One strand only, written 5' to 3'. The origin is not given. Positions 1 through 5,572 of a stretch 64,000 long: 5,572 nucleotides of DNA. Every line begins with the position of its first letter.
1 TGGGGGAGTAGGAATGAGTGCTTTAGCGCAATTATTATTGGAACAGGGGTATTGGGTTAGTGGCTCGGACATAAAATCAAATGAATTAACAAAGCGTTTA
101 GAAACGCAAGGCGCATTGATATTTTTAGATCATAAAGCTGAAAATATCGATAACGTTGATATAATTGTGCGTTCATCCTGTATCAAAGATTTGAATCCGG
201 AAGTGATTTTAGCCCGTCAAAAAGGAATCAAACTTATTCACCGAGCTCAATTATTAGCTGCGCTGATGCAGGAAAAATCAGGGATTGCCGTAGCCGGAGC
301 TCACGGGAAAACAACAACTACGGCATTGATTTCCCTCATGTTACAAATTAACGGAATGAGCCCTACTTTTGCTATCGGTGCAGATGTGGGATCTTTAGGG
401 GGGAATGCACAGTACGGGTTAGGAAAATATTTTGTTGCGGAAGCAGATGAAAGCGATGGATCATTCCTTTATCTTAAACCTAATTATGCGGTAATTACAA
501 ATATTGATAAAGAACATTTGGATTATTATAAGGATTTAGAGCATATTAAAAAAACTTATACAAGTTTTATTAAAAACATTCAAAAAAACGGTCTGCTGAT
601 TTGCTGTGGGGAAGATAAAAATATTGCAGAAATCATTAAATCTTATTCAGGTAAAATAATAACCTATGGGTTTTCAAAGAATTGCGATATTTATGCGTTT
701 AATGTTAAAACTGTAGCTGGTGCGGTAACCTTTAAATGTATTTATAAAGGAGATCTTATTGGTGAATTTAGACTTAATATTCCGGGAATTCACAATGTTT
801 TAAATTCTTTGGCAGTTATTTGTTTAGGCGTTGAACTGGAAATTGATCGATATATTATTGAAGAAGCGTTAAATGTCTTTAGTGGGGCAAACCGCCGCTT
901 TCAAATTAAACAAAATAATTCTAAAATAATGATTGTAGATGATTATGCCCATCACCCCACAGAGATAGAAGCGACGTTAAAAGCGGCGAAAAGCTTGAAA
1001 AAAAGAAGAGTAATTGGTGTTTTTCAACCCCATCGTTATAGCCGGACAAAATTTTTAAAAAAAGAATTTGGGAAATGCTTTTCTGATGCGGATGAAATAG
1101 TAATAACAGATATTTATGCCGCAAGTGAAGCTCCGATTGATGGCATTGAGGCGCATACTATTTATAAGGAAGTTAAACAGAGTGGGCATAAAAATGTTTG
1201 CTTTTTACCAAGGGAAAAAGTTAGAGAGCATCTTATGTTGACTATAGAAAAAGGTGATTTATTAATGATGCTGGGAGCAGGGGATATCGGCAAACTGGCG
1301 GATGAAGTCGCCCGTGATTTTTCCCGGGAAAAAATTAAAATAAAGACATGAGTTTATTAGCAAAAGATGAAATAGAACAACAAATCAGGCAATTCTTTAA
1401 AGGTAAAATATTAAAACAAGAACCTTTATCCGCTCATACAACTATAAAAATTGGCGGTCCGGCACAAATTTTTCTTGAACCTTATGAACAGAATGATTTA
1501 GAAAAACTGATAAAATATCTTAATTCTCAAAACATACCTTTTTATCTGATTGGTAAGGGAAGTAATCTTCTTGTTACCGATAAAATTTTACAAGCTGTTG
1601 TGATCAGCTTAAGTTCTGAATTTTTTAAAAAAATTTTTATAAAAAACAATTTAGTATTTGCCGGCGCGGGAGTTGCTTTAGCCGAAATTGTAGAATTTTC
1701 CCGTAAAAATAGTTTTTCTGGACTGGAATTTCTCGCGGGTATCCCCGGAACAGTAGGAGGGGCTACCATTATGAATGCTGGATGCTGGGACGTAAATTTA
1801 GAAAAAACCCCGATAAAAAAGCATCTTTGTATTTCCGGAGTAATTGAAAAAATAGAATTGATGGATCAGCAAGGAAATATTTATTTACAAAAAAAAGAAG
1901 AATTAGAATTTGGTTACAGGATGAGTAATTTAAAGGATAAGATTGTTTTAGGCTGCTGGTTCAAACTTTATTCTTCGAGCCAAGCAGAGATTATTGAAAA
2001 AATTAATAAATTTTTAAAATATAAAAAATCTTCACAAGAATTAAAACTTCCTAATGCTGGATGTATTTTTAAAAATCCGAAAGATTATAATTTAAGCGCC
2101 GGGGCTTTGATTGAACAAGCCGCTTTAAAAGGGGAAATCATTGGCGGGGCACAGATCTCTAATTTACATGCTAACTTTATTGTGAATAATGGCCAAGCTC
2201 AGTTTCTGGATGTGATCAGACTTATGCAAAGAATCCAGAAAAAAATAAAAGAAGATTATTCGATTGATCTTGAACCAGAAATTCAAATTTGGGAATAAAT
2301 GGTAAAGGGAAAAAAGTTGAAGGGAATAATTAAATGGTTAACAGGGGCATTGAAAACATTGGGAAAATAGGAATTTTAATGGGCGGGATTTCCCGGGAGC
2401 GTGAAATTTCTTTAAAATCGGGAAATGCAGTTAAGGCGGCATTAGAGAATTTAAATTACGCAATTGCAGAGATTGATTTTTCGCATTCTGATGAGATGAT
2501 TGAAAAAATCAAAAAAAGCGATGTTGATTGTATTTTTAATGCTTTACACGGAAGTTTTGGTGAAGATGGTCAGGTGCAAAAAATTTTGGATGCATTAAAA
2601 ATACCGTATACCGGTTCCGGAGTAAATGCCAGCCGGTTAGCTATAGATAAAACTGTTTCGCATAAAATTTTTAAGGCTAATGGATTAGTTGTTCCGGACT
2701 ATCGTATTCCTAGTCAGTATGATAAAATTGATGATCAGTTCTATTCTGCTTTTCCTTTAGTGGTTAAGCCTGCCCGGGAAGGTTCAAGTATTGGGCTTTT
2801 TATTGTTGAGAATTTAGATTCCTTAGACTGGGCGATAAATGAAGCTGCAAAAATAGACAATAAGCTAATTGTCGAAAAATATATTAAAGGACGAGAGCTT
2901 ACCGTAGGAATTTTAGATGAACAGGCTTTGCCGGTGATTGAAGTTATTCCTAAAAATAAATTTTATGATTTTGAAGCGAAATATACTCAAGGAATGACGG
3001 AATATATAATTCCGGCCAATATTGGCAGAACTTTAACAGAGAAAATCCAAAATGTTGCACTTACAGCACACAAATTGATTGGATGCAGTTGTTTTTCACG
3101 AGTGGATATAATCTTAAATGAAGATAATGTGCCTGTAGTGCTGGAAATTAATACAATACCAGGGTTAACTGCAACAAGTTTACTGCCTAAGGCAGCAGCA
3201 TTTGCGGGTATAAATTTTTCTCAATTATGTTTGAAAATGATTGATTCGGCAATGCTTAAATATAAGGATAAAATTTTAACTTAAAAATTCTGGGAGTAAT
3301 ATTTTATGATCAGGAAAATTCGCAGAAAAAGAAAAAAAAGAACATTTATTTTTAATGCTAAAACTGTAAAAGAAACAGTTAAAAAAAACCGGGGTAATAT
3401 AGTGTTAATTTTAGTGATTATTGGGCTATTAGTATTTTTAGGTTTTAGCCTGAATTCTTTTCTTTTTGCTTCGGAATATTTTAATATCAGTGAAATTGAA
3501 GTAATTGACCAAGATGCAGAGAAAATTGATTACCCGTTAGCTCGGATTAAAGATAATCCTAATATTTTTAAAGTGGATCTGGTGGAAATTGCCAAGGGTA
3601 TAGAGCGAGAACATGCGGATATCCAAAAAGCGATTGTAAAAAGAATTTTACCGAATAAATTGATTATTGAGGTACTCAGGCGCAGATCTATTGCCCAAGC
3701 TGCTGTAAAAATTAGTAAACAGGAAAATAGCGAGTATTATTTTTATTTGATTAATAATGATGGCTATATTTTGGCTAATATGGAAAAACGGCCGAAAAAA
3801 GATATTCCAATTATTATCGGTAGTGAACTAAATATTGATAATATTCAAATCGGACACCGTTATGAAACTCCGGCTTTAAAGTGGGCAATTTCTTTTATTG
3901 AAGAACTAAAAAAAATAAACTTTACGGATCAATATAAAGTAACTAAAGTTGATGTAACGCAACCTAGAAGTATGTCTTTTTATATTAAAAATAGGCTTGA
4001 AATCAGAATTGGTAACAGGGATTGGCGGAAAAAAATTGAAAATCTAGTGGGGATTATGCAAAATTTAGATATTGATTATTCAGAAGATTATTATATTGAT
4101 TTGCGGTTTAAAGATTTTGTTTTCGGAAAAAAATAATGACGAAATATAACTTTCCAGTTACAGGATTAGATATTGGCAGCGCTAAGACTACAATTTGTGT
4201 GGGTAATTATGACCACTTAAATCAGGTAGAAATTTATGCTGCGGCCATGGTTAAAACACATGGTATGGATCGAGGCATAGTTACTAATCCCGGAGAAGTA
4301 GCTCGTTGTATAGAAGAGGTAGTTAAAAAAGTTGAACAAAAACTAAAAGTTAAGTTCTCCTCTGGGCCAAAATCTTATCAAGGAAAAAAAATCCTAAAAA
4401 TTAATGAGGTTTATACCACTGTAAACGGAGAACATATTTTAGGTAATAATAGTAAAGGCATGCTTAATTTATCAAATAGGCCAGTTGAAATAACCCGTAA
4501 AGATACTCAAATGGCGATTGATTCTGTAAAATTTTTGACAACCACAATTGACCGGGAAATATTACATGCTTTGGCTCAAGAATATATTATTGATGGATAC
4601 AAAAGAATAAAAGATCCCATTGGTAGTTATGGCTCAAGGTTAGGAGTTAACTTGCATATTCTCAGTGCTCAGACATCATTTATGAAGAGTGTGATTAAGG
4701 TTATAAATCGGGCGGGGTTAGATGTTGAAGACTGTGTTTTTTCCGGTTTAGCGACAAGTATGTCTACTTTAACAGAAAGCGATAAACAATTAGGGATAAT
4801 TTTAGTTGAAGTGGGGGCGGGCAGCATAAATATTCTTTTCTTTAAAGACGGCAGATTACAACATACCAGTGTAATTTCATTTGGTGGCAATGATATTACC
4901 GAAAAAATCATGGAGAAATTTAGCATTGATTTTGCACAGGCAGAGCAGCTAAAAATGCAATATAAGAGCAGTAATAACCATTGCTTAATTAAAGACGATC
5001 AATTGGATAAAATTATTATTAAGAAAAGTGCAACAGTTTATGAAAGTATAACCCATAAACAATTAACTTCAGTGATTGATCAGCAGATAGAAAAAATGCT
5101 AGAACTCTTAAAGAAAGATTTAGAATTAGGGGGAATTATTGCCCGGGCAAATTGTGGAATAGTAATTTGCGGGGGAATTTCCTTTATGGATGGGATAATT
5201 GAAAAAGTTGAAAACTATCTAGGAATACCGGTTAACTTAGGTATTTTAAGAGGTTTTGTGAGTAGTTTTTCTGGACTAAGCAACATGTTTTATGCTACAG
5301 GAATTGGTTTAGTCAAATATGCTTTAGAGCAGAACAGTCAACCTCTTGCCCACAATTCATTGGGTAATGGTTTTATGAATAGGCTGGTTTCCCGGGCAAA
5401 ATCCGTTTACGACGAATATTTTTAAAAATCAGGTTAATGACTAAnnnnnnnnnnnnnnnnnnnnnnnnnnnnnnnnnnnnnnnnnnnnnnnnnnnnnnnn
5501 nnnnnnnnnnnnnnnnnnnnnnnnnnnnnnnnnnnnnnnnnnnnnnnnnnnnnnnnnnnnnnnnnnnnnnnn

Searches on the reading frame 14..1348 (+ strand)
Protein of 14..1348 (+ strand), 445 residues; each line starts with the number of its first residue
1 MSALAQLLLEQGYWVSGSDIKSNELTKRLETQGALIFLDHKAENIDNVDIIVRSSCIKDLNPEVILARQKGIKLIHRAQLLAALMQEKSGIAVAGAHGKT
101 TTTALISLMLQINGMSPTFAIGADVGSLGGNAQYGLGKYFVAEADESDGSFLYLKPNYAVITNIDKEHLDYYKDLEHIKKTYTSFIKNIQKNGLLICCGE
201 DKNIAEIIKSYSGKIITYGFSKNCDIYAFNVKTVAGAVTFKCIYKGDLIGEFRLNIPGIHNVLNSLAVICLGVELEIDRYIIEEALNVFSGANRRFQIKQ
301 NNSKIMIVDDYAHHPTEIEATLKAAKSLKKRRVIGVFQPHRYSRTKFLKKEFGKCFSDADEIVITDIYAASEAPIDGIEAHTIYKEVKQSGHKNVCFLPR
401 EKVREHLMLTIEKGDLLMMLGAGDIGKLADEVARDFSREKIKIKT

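Call 34: search_protein_families(library=pfam, proteins=[window:14-1348:+], max_evalue=0.001)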
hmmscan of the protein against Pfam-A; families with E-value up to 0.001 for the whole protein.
window:14-1348:+ (445 aa): 3 families
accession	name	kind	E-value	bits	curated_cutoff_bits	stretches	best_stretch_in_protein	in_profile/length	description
PF08245.18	Mur_ligase_M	-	1.6e-27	97.2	24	1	93-271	1-199/200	Mur ligase middle domain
PF02875.26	Mur_ligase_C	-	5.7e-22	79.3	28.4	1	294-423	1-127/127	Mur ligase, glutamate ligase domain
PF01225.30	Mur_ligase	-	2.1e-19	70.1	21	1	1-88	12-94/95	Mur ligase family, catalytic domain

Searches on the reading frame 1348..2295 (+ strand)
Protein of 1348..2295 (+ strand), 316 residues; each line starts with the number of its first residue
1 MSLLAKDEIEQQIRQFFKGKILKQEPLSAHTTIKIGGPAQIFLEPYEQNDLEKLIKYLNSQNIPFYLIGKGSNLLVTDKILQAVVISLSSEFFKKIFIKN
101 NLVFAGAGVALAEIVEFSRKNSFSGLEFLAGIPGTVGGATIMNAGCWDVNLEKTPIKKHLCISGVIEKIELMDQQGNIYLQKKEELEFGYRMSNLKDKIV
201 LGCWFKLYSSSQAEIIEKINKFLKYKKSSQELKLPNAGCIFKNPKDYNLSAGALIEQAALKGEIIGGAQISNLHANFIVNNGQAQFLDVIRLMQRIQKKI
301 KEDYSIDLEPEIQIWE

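Call 34: search_protein_families(library=pfam, proteins=[window:1348-2295:+], max_evalue=0.001)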
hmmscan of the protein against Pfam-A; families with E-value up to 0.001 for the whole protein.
window:1348-2295:+ (316 aa): 2 families
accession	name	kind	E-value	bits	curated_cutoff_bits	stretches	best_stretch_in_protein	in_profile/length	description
PF02873.21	MurB_C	-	6.2e-31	106.9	27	1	214-314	1-98/99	UDP-N-acetylenolpyruvoylglucosamine reductase, C-terminal domain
PF01565.28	FAD_binding_4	-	3e-19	69.5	26.4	1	40-151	2-115/139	FAD binding domain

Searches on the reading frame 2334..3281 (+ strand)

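Call 34: search_protein_families(library=pfam, proteins=[window:2334-3281:+], max_evalue=0.001)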
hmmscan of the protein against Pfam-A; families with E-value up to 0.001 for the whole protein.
window:2334-3281:+ (316 aa): 9 families
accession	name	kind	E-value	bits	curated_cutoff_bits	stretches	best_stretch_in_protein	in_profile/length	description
PF07478.18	Dala_Dala_lig_C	-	2.2e-54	184.5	24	1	138-303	35-203/204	D-ala D-ala ligase C-terminus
PF01820.27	Dala_Dala_lig_N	-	1.2e-20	74.6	34.6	2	57-95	83-121/121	D-ala D-ala ligase N-terminus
PF02655.19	ATP-grasp_3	-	1.5e-10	41.8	23.2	1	105-274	3-155/160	ATP-grasp domain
PF08443.16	RimK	-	2.2e-10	40.9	21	1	104-281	2-172/188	RimK-like ATP-grasp domain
PF13535.11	ATP-grasp_4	-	4.7e-10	39.7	27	1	139-274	2-150/160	ATP-grasp domain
PF03133.20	TTL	-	1.4e-05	24.9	20.1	0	238-282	221-265/292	Tubulin-tyrosine ligase family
PF02222.28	ATP-grasp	-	0.00015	22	27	1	112-196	2-89/179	ATP-grasp domain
PF14397.11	ATPgrasp_ST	-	0.00028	20.6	31.4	0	236-283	216-263/278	Sugar-transfer associated ATP-grasp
PF02786.22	CPSase_L_D2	-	0.00077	19.5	19.8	0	138-274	37-178/211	Carbamoyl-phosphate synthase L chain, ATP binding domain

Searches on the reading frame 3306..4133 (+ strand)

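Call 34: search_protein_families(library=pfam, proteins=[window:3306-4133:+], max_evalue=0.001)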
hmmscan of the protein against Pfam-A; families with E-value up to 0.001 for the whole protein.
window:3306-4133:+ (276 aa): 3 families
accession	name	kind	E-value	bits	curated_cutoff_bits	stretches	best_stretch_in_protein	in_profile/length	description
PF03799.20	FtsQ_DivIB_C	-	1.3e-09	39.3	21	1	146-267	9-114/114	Cell division protein FtsQ/DivIB, C-terminal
PF08478.15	POTRA_1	-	0.00027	21.6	23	1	79-123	23-66/69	POTRA domain, FtsQ-type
PF09669.15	Phage_pRha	-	0.00054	20.9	29.9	0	93-165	4-74/91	Phage regulatory protein Rha (Phage_pRha)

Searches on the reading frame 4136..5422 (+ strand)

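Call 34: search_protein_families(library=pfam, proteins=[window:4136-5422:+], max_evalue=0.001)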
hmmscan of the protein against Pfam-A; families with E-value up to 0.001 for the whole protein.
window:4136-5422:+ (429 aa): 5 families
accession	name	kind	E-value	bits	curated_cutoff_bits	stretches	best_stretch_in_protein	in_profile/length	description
PF14450.12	FtsA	-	3.9e-22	79.4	31.8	1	223-391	2-127/127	Cell division protein FtsA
PF02491.25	SHS2_FTSA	-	1.2e-21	77.3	25.4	1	98-176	1-78/79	SHS2 domain inserted in FTSA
PF11104.14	PilM_2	-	1.4e-08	34.6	27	1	196-277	156-238/340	Type IV pilus assembly protein PilM;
PF06723.19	MreB_Mbl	-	2.2e-05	23.9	27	1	217-368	143-303/327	MreB/Mbl protein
PF06277.17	EutA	-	3e-05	23.5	27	1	189-319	115-245/475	Ethanolamine utilisation protein EutA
